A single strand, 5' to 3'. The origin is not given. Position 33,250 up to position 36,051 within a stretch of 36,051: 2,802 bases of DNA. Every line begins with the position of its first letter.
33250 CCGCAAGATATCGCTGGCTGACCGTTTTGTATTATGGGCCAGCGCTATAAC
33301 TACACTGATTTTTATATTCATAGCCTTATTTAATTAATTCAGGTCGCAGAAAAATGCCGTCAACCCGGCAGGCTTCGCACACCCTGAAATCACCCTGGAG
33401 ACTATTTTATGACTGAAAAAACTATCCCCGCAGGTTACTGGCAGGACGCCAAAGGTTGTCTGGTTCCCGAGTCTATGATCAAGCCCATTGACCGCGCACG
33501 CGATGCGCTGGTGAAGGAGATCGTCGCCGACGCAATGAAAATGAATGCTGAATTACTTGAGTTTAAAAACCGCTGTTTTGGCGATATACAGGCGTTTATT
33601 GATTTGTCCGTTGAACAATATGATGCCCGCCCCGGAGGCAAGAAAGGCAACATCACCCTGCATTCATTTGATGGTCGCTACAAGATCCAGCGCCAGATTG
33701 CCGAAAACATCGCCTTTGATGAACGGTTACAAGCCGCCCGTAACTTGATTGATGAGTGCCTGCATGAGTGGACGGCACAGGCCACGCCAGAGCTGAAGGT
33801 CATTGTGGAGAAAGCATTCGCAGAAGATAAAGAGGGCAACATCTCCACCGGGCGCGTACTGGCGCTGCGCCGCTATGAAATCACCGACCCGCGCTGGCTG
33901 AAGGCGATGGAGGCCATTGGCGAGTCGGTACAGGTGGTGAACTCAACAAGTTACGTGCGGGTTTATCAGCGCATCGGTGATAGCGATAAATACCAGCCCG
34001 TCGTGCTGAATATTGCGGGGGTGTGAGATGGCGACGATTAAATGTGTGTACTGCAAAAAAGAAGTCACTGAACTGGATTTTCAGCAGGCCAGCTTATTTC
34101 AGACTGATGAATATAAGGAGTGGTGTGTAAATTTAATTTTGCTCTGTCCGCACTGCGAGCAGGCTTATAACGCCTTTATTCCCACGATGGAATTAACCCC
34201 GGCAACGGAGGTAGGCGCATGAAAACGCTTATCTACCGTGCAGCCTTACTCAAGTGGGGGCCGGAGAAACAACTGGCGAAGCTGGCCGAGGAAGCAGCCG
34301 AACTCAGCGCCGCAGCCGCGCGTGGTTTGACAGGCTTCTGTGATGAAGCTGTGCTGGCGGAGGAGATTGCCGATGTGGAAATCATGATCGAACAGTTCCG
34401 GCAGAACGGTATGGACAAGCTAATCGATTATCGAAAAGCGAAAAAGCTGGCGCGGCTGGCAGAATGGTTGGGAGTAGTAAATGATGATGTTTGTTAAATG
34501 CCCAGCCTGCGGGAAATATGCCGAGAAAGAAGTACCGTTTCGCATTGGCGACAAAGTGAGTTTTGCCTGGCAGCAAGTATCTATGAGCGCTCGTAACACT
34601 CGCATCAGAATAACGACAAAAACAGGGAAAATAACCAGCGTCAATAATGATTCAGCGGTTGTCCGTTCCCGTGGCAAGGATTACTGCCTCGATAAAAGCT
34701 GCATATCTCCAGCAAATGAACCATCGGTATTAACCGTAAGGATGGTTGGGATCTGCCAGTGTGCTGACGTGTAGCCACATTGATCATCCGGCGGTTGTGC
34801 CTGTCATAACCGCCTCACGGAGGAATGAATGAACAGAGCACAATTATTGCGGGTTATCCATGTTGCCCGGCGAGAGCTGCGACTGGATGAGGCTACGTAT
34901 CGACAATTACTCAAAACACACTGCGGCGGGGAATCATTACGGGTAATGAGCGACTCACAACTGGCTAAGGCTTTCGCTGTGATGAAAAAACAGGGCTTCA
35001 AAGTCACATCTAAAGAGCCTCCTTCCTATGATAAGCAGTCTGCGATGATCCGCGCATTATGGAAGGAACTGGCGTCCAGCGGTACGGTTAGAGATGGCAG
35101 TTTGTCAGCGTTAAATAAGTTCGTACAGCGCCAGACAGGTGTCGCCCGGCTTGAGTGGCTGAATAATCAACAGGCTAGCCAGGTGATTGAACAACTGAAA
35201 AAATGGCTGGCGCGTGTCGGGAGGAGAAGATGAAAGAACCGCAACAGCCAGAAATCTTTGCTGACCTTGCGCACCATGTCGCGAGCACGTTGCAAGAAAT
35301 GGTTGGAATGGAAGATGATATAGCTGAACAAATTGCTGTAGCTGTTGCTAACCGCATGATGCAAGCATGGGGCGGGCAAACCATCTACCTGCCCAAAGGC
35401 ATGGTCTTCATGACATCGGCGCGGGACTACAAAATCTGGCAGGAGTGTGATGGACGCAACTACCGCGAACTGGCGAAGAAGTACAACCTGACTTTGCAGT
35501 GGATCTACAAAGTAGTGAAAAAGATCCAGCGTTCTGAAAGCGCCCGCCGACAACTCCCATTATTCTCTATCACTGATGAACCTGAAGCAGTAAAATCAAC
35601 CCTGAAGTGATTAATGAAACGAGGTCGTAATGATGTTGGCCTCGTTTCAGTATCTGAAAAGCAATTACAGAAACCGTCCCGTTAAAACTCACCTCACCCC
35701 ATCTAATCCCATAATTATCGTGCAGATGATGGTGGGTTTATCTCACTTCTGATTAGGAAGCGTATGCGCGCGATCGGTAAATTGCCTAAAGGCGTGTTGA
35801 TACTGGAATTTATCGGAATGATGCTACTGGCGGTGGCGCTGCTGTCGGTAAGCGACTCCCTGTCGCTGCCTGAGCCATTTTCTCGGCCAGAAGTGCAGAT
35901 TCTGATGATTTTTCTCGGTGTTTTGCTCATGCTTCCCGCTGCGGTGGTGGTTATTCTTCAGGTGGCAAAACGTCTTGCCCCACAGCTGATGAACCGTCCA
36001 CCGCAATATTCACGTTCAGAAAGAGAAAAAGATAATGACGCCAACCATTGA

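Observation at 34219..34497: MazG-like pyrophosphohydrolase in the early operon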

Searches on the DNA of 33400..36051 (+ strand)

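Call 6: search_dna_similar(query=window:33400-35700:+, collection=phages, mode=near, max_rows=15)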
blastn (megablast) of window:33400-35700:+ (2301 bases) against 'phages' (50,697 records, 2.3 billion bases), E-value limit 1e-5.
No match.

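Call 7: search_dna_similar(query=window:34219-34497:+, collection=ecoli_genomes, mode=near, max_rows=10)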
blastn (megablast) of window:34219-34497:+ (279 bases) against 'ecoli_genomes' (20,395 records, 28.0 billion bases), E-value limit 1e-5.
Records with a match: 2; places in all: 2; records where one place covers at least 80% of the query: 2.
Genomes with a match: 2 of 5426; with a place that covers at least 80% of the query: 2. Places per genome that has any: lowest 1, median 1, highest 1. On chromosomes: 2 places; on plasmids: 0.
Best place of each record, by identity: >=99% 2.
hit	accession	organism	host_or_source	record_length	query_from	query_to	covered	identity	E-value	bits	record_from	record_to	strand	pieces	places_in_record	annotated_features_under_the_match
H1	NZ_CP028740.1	Escherichia coli strain A35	Rattus lutreola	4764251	1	279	100%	100.0%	3e-143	516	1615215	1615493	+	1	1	nucleoside triphosphate pyrophosphohydrolase family protein | hypothetical protein (x2)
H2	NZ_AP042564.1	Escherichia coli strain OkiPb01694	bovine feces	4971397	1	279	100%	100.0%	3e-143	516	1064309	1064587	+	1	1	nucleoside triphosphate pyrophosphohydrolase family protein | hypothetical protein (x2)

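Call 9: get_annotated_region(hit=H1, flank=6000)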
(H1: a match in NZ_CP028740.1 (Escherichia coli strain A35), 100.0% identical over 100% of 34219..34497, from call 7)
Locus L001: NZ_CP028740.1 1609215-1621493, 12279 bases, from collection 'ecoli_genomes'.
description: Escherichia coli strain A35 chromosome, complete genome
organism: Escherichia coli strain A35 (NCBI taxid 562)
replicon: chromosome; assembly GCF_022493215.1
host: Rattus lutreola; source: feces; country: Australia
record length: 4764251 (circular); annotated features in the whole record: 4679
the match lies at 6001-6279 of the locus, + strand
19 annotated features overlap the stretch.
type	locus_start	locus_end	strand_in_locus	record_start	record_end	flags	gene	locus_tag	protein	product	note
CDS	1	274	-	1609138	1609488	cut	-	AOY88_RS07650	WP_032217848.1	helix-turn-helix domain-containing protein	-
CDS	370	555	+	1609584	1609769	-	-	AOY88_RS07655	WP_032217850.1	DNA-binding protein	-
CDS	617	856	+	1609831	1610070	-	-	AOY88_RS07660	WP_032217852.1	hypothetical protein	-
CDS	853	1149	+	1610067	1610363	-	-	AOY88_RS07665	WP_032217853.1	MarR family transcriptional regulator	-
CDS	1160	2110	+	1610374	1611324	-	-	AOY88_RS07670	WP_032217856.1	phage protein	-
CDS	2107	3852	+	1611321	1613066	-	-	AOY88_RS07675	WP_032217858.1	DDE-type integrase/transposase/recombinase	-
CDS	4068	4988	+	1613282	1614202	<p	-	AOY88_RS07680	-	ExeA family protein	frameshifted; incomplete; partial in the middle of a contig; missing N-terminus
CDS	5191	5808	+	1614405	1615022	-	-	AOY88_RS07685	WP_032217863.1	DUF3164 family protein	-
CDS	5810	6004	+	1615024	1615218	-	-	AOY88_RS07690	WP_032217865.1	hypothetical protein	-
CDS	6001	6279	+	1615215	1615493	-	-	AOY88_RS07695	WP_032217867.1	nucleoside triphosphate pyrophosphohydrolase family protein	-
CDS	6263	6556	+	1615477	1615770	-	-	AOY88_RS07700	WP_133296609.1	hypothetical protein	-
CDS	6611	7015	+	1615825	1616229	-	-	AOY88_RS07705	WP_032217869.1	gp16 family protein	-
CDS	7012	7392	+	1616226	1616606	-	-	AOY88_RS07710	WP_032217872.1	Mor transcription activator family protein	-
CDS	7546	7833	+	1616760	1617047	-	ybjC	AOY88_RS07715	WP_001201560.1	DUF1418 family protein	-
CDS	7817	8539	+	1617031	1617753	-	nfsA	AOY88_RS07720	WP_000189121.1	nitroreductase NfsA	-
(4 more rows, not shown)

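Call 78: search_dna_similar(query=window:35500-36051:+, collection=ecoli_genomes, mode=near, max_rows=6)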
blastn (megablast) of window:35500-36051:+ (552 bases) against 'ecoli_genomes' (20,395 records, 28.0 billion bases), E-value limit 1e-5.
Records with a match: 5415; places in all: 5426; records where one place covers at least 80% of the query: 2.
Genomes with a match: 5413 of 5426; with a place that covers at least 80% of the query: 2. Places per genome that has any: lowest 1, median 1, highest 3. On chromosomes: 5419 places; on plasmids: 7.
Best place of each record, by identity: >=99% 2870; 95-99% 2517; 90-95% 28.
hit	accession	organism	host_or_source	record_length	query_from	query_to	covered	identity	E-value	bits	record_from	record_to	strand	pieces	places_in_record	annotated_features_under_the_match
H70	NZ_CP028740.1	Escherichia coli strain A35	Rattus lutreola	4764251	1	552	100%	100.0%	0e+0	1020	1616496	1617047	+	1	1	ybjC: DUF1418 family protein | Mor transcription activator family protein | nfsA: nitroreductase NfsA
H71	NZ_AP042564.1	Escherichia coli strain OkiPb01694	bovine feces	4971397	1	552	100%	100.0%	0e+0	1020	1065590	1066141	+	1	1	ybjC: DUF1418 family protein | Mor transcription activator family protein | nfsA: nitroreductase NfsA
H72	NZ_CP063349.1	Escherichia coli strain BS15R-A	Homo sapiens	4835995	257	552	54%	100.0%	5e-133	565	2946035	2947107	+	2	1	IS1-like element IS1B family transposase | DUF1418 family protein | nfsA: nitroreductase NfsA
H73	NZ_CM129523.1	Escherichia coli strain DAM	seawater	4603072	257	552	54%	100.0%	4e-119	564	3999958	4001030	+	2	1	IS1-like element IS1A family transposase | DUF1418 family protein | hypothetical protein | nfsA: nitroreductase NfsA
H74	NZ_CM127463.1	Escherichia coli strain ANT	seawater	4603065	257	552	54%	100.0%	4e-119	564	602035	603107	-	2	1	IS1-like element IS1A family transposase | DUF1418 family protein | hypothetical protein | nfsA: nitroreductase NfsA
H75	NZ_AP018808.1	Escherichia coli strain E2865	Bos taurus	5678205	257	552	54%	100.0%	2e-152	547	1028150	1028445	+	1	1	ybjC: DUF1418 family protein | nfsA: nitroreductase NfsA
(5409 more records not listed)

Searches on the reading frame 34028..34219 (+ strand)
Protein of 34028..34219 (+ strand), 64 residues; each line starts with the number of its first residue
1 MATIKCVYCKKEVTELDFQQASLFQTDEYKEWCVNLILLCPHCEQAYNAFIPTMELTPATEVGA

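Call 3: search_protein_families(library=pfam, proteins=[window:34028-34219:+], max_evalue=1)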
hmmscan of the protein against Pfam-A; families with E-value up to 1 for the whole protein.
window:34028-34219:+ (64 aa): 9 families
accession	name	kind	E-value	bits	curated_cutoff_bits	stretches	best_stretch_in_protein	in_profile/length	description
PF23551.1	Zn_ribbon_20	-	0.0014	19.1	27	1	28-49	13-34/35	Zinc beta-ribbon domain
PF24441.1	DUF7560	-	0.0048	17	27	0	6-19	30-43/44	Family of unknown function (DUF7560)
PF13248.11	Zn_ribbon_3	-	0.0049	16.7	27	1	3-15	2-14/26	zinc-ribbon domain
PF01844.29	HNH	-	0.025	15.2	21.4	1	35-48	32-45/47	HNH endonuclease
PF14279.12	HNH_5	-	0.04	14.3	27.5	1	6-51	1-47/56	HNH endonuclease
PF23454.1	Zn_ribbon_Brz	-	0.061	14.4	27.9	0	39-53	7-21/58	Transcriptional regulator Brz zinc beta ribbon domain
PF12368.13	Rhodanese_C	-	0.067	14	26.9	1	5-49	24-59/66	Rhodanase C-terminal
PF02748.20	PyrI_C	-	0.076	13.3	23.4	1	3-15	33-45/48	Aspartate carbamoyltransferase regulatory chain, metal binding domain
PF24460.1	DUF7575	-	0.2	11.5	28.5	0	40-45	6-11/28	Domain of unknown function (DUF7575)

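Call 4: search_protein_families(library=phrogs, proteins=[window:34028-34219:+], max_evalue=0.1)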
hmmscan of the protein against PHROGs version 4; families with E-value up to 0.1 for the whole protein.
window:34028-34219:+ (64 aa): 5 families
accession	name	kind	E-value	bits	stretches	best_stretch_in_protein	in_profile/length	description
phrog_3401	-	unknown function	1.4e-30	106.3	1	3-63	2-62/64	-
phrog_16376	-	unknown function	0.054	14.5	0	38-46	15-23/56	-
phrog_30325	-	unknown function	0.061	14.3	0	3-32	3-28/51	-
phrog_21735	-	unknown function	0.062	14.3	0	1-21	1-21/61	-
phrog_13474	-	unknown function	0.067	14.5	0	3-48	33-67/73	-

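Call 5: search_protein_families(library=ncbifam, proteins=[window:34028-34219:+], max_evalue=1)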
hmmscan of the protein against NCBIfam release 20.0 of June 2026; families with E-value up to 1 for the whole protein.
window:34028-34219:+ (64 aa): 3 families
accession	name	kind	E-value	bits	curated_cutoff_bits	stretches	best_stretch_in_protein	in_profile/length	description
NF040563.1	guided_IscB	equivalog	0.029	13.5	175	1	4-48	193-236/314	RNA-guided endonuclease IscB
NF047912.1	ECs_2282_CxxC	subfamily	0.051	13.5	37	0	3-20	27-44/60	ECs_2282 family putative zinc-binding protein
NF038384.1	zinc_YnfU_fam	subfamily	0.4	10.3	36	1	35-48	36-49/52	YnfU family zinc-binding protein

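Call 46: search_protein_families(library=padloc, proteins=[window:34028-34219:+], max_evalue=0.01)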
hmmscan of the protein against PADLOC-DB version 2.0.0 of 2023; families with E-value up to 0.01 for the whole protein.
window:34028-34219:+ (64 aa): 0 families
